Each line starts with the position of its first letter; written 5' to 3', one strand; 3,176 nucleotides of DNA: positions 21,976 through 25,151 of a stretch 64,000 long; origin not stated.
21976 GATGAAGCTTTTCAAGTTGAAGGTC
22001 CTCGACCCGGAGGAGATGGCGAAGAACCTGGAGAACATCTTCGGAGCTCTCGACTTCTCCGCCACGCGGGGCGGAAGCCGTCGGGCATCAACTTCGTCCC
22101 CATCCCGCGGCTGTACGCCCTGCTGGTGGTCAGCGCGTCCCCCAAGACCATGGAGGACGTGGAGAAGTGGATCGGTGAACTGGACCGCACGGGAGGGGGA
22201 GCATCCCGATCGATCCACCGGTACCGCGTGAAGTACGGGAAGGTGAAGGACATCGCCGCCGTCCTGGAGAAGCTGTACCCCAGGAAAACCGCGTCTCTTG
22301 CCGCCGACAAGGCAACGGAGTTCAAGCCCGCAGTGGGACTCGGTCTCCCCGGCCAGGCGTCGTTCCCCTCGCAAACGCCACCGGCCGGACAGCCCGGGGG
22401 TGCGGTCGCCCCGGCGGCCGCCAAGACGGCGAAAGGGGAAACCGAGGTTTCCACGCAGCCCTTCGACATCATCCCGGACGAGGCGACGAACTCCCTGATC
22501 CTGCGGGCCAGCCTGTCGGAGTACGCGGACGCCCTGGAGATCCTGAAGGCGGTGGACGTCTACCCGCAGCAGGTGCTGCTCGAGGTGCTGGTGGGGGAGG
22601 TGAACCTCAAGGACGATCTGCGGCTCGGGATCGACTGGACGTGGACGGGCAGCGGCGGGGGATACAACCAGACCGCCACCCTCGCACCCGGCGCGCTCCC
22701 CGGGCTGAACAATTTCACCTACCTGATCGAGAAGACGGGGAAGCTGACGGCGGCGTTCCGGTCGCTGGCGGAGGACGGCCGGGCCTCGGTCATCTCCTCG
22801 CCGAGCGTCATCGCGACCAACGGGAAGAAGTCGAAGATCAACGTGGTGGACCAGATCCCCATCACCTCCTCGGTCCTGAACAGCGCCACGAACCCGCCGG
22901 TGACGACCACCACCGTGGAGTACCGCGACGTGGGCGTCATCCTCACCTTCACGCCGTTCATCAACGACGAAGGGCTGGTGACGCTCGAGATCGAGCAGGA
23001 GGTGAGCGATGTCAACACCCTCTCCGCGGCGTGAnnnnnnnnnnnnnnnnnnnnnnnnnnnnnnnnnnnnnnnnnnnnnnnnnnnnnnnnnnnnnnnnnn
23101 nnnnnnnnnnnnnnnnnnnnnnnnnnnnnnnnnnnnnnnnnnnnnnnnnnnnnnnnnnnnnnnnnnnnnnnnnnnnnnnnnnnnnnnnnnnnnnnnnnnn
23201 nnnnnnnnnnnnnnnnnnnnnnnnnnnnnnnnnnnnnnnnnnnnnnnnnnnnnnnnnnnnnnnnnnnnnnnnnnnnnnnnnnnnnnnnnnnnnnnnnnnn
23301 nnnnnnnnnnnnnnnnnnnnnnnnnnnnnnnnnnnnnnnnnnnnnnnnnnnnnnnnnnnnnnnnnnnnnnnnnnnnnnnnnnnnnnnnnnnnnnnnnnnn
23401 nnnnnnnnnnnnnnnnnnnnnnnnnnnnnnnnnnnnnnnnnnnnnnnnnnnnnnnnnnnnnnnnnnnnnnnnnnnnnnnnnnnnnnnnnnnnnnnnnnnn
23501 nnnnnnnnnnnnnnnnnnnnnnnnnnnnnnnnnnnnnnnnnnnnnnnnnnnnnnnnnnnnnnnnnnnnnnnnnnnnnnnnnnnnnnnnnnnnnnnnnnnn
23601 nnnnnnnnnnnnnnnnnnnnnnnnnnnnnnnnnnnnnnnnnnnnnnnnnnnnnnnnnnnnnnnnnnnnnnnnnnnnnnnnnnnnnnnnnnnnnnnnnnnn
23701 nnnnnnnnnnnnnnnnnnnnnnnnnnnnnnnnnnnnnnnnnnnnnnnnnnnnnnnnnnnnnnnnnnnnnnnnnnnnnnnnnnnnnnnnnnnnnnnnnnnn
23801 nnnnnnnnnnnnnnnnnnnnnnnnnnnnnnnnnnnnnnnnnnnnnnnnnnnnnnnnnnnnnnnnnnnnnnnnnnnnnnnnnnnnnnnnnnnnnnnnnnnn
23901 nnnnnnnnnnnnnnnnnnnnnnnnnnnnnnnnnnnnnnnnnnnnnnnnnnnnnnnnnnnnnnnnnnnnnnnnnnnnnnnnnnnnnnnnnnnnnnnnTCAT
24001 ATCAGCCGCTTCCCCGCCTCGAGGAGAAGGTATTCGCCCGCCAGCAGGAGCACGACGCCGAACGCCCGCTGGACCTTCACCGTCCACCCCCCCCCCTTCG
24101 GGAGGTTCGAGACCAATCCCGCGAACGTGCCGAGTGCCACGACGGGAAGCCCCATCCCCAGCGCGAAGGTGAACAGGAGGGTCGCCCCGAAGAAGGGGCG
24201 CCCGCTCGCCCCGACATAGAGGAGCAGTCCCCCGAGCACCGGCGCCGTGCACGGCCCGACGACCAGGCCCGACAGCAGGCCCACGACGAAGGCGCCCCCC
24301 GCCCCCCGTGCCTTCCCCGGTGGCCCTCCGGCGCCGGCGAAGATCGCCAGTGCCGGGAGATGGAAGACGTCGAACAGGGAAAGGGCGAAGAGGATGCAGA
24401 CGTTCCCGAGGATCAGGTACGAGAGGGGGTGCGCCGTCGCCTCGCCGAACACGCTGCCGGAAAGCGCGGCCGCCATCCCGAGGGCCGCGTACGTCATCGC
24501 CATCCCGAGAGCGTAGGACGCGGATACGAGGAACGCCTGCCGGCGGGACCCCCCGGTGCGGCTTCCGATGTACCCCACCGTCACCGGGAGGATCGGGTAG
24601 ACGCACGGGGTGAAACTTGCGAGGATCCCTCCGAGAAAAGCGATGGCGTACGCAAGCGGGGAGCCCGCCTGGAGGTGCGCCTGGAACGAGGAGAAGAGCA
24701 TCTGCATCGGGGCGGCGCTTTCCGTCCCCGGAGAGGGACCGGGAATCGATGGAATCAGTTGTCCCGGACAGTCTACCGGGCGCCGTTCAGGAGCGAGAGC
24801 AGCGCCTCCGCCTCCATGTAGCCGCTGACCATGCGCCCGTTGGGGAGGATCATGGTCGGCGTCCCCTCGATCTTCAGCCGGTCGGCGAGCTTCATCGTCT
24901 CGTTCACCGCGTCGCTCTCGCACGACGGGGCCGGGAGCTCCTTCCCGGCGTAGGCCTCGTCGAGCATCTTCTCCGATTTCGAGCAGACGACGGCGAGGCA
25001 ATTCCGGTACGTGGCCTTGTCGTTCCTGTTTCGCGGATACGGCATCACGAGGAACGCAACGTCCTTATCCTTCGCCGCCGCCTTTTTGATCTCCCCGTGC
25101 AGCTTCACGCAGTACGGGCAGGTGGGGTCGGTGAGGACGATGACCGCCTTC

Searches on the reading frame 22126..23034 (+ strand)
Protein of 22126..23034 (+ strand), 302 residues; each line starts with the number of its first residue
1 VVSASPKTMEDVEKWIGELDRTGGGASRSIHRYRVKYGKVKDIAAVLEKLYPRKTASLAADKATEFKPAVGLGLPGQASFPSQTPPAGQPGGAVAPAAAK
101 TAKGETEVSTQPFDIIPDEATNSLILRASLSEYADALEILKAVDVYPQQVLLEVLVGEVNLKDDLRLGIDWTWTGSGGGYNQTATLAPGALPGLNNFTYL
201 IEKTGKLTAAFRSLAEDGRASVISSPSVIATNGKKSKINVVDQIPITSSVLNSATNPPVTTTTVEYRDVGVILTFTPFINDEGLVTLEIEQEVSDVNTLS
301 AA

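Call 23: search_protein_families(library=pfam, proteins=[window:22126-23034:+], max_evalue=0.00001)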
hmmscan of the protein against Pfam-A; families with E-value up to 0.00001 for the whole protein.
window:22126-23034:+ (302 aa): 2 families
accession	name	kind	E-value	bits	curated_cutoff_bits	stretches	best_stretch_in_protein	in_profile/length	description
PF00263.26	Secretin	-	2.5e-17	63.4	27.5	1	214-298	2-86/169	Bacterial type II and III secretion system protein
PF03958.22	Secretin_N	-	3.6e-12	46.8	28.2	1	32-148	3-68/69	Bacterial type II/III secretion system short domain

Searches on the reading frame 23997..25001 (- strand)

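Call 23: search_protein_families(library=pfam, proteins=[window:23997-25001:-], max_evalue=0.00001)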
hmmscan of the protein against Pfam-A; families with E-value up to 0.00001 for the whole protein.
window:23997-25001:- (334 aa): 2 families
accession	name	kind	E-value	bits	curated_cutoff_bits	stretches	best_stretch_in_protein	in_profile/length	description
PF02683.22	DsbD_TM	-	1.3e-44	152.6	27.1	1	119-325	5-214/219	Cytochrome C biogenesis protein transmembrane domain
PF13386.12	DsbD_2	-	3.6e-11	43.8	24.9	1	120-322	1-197/199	Cytochrome C biogenesis protein transmembrane region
